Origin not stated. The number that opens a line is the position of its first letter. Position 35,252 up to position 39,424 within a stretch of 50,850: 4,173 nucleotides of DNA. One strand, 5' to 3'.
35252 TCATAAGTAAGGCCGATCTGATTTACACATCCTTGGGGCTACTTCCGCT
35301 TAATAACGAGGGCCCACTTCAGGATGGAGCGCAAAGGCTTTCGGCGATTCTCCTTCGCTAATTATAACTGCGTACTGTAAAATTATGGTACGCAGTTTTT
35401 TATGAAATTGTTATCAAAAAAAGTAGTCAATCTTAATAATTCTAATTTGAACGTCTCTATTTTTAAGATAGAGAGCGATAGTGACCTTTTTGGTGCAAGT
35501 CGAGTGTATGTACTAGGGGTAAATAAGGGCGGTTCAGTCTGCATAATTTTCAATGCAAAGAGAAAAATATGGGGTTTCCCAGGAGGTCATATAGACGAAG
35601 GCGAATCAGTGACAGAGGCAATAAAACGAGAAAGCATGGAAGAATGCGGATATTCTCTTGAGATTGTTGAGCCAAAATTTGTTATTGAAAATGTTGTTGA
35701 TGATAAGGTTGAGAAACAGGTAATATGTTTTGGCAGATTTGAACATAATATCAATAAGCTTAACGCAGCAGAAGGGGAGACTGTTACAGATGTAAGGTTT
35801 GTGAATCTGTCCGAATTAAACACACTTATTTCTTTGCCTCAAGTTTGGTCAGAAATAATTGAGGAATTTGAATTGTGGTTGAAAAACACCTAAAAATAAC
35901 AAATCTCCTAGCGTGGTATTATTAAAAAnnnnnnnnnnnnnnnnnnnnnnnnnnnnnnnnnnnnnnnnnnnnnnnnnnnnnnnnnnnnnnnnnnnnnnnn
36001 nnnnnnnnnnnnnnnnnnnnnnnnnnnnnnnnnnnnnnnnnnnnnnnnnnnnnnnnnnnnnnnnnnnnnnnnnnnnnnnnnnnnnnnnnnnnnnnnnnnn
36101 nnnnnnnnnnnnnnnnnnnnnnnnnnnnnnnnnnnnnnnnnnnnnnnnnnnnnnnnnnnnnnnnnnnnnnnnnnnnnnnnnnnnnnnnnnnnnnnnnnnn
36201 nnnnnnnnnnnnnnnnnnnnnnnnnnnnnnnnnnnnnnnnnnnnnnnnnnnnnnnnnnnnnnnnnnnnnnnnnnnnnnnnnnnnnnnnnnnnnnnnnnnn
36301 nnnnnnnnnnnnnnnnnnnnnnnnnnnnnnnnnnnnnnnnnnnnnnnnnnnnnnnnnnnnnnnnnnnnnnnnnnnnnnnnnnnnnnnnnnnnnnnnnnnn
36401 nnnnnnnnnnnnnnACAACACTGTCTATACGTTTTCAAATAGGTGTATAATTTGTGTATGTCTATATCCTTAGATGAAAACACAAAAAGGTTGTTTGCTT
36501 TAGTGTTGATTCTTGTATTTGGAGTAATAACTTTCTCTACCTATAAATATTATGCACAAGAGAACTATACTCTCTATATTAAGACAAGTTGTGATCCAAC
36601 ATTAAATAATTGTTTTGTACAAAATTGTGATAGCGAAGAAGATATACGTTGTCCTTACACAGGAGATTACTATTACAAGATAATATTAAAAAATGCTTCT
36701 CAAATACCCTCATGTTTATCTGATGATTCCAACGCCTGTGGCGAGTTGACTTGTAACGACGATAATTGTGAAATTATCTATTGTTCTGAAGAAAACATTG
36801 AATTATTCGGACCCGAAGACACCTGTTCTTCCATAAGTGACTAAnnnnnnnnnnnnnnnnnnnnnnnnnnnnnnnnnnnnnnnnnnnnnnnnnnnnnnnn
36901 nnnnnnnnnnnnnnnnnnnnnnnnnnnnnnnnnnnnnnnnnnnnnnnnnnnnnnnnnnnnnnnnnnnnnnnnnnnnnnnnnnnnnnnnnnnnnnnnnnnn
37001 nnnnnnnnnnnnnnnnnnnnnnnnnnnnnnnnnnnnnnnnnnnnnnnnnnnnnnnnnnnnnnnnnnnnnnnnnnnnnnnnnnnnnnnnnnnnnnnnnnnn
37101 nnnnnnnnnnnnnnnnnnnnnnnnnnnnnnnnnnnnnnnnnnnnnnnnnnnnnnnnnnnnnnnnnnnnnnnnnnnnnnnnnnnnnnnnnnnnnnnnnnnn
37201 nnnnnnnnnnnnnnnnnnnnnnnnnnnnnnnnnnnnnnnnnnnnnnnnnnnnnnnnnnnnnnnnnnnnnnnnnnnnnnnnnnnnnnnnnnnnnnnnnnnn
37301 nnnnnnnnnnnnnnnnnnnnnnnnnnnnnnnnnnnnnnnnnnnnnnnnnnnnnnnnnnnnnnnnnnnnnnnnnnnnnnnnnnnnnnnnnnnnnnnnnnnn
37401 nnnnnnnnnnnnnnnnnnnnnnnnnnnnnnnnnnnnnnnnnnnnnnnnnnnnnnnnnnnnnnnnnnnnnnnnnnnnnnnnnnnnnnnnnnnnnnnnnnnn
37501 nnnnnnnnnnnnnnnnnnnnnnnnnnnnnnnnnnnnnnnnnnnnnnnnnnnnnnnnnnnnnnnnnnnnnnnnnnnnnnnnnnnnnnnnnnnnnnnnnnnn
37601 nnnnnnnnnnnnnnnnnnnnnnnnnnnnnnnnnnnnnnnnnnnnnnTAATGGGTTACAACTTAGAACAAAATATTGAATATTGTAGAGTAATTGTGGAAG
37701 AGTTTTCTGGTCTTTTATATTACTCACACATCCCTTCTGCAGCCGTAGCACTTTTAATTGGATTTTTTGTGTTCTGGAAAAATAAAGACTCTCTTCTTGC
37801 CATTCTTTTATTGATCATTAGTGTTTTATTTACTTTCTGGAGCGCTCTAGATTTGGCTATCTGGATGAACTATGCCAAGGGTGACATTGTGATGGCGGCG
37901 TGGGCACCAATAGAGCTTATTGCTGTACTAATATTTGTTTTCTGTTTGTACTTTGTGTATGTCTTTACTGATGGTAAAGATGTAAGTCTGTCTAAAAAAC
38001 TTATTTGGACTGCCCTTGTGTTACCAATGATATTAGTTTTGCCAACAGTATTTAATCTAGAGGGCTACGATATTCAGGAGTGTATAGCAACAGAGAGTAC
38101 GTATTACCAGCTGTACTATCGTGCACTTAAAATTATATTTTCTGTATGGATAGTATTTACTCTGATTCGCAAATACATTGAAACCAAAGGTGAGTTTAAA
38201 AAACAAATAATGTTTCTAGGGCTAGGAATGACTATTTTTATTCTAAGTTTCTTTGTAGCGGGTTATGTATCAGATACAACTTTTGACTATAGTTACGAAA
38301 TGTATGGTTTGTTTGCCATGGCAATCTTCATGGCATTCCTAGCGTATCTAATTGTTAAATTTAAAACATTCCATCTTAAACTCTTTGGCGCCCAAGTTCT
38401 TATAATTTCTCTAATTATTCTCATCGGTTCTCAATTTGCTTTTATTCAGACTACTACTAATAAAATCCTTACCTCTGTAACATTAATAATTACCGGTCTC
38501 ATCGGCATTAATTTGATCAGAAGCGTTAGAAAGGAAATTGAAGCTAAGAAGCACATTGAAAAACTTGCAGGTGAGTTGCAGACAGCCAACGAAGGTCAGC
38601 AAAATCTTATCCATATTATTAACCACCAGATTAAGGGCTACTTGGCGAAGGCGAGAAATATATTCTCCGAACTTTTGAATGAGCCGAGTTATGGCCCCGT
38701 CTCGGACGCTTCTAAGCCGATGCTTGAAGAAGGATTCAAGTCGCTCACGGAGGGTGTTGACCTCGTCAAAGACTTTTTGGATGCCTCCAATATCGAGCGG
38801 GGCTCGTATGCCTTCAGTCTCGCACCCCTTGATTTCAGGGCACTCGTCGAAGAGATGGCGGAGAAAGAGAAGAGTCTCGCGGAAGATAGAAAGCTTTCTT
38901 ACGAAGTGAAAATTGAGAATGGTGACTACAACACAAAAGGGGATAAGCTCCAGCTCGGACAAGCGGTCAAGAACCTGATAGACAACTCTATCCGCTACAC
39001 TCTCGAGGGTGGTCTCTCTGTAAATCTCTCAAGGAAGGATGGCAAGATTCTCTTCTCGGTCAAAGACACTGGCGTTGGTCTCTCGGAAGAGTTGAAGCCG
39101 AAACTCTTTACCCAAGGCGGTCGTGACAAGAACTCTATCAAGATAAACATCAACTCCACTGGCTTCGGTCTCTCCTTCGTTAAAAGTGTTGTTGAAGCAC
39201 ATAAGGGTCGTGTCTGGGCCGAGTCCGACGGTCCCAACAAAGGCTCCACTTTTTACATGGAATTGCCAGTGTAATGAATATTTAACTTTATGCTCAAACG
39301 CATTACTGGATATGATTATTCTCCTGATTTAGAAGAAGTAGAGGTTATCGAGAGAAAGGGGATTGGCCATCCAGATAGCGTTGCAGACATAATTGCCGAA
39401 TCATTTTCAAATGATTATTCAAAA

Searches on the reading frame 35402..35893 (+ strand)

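Call 57: search_protein_families(library=padloc, proteins=[window:35402-35893:+], max_evalue=0.01)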
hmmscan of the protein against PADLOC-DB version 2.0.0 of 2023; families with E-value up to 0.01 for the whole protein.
window:35402-35893:+ (163 aa): 1 family
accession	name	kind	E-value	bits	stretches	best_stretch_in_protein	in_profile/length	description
PDLC04899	PDC-S07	-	5.6e-10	37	1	54-142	32-115/135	-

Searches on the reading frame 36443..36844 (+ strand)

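Call 4: search_protein_families(library=pfam, proteins=[window:36443-36844:+], max_evalue=0.01)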
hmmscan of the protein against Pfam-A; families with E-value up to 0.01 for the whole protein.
window:36443-36844:+ (133 aa): 0 families

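Call 57: search_protein_families(library=padloc, proteins=[window:36443-36844:+], max_evalue=0.01)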
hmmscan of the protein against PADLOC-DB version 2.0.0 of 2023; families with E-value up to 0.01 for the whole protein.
window:36443-36844:+ (133 aa): 1 family
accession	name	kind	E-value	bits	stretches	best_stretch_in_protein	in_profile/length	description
PDLC00219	KwaA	-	0.0085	14.1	0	6-39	105-138/194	Unknown function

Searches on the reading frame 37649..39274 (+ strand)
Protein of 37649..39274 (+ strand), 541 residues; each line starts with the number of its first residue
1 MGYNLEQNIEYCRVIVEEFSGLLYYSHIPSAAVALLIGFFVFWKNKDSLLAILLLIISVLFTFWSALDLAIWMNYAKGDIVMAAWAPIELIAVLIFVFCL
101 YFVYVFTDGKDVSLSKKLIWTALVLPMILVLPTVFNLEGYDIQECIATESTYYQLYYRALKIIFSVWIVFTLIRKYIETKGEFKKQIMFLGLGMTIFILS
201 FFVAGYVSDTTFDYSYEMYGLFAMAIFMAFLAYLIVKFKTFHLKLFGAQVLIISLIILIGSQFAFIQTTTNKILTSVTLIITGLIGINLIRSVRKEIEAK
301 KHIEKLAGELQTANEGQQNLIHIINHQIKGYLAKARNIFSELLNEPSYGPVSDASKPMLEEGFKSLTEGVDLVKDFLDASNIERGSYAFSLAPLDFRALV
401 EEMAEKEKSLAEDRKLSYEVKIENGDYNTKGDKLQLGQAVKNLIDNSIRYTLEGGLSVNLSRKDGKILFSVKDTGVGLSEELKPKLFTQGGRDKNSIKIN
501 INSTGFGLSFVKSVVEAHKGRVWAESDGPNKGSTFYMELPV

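Call 4: search_protein_families(library=pfam, proteins=[window:37649-39274:+], max_evalue=0.01)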
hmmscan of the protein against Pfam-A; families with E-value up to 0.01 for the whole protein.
window:37649-39274:+ (541 aa): 2 families
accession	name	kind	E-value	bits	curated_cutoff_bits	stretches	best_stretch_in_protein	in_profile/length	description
PF02518.31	HATPase_c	-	2.9e-22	79.6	26.4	1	431-540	1-108/111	Histidine kinase-, DNA gyrase B-, and HSP90-like ATPase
PF16927.11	HisKA_7TM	-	8.1e-05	23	28.6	1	30-243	5-222/224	N-terminal 7TM region of histidine kinase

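Call 5: search_protein_families(library=ncbifam, proteins=[window:37649-39274:+], max_evalue=0.01)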
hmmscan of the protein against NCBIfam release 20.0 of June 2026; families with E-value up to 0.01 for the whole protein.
window:37649-39274:+ (541 aa): 68 families (the best 25 are shown)
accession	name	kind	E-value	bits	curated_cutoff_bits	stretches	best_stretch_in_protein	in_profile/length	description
NF046044.1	PnpS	equivalog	8.3e-29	100.8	400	1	371-540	222-390/390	two-component system histidine kinase PnpS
TIGR02956.1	TMAO_torS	equivalog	6.8e-28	97.3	676.5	1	370-541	513-682/967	TMAO reductase system sensor histidine kinase/response regulator TorS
NF041880.1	EPS_EpsF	equivalog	2.4e-26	92.3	900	1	308-540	265-492/492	response regulator EpsF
TIGR02966.1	phoR_proteo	equivalog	1.6e-25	89.8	334.2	1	324-538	121-332/333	phosphate regulon sensor histidine kinase PhoR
NF033092.0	HK_WalK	equivalog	1.8e-25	89.6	725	1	371-541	424-594/594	cell wall metabolism sensor histidine kinase WalK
NF047874.1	MASE3_PAS_HK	subfamily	2.4e-24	86.1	560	1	372-541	456-625/655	MASE3 domain-containing sensor histidine kinase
NF041735.1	hist_kin_RppB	equivalog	3.4e-23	82.2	400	1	371-540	268-438/438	two-component system sensor histidine kinase RppB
NF006800.0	PRK09303.1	equivalog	2e-22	79.7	342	1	312-541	146-377/383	histidine kinase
NF008312.0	PRK11100.1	equivalog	2.9e-22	79.1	356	1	244-525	183-459/477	two-component system sensor histidine kinase CreC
TIGR01386.1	cztS_silS_copS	subfamily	5.9e-22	78.3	292.55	1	372-539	293-456/457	heavy metal sensor histidine kinase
NF038297.2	hybrid_HK_HrmK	equivalog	6.8e-22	77.8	725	1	270-541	191-457/607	hybrid histidine kinase/response regulator HrmK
NF012163.2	BaeS_SmeS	equivalog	8.4e-21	74.4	500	1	301-526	224-444/457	sensor histidine kinase efflux regulator BaeS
NF008318.0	PRK11107.1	equivalog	4.1e-20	71.5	890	1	367-540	339-517/920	two-component sensor histidine kinase BarA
NF041832.1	near_NosP_CTERM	subfamily_domain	6.3e-20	71.6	400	1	312-541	2-225/370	NahK/ErcS family hybrid sensor histidine kinase/response regulator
NF045595.1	HK_scytonemin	equivalog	8.4e-20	70.7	865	1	289-540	391-634/637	scytonemin biosynthesis sensor histidine kinase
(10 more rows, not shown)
